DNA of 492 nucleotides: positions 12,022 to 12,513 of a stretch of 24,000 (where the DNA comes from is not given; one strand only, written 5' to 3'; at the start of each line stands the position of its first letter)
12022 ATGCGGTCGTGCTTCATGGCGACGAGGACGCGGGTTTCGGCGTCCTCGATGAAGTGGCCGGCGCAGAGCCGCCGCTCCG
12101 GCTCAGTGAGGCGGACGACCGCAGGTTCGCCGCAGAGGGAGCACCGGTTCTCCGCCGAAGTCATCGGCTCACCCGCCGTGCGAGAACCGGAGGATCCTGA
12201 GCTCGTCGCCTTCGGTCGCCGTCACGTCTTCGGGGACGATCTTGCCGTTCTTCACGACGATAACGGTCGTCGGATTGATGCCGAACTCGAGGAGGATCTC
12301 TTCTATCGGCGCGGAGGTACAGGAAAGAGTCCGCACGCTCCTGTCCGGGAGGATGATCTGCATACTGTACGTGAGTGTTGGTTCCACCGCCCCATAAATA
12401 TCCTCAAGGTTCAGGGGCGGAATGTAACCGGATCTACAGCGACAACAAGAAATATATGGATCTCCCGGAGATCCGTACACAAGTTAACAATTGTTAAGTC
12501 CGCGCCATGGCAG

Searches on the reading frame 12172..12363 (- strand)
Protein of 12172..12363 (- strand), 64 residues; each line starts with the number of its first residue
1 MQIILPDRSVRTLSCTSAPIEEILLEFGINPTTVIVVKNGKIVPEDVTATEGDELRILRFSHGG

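Call 44: search_protein_families(library=ncbifam, proteins=[window:12172-12363:-], max_evalue=0.01)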
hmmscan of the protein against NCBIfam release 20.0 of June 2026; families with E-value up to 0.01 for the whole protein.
seq(64 aa): 3 families
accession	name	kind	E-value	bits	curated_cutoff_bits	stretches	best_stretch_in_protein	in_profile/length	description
NF041919.1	SAMP2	equivalog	5.2e-06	26.9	70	1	21-64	24-66/66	ubiquitin-like small modifier protein SAMP2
TIGR01683.1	thiS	equivalog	0.00019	21.7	37.45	1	17-64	12-64/64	sulfur carrier protein ThiS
NF005028.0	PRK06437.1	equivalog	0.0047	17.1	85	1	20-64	23-67/67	hypothetical protein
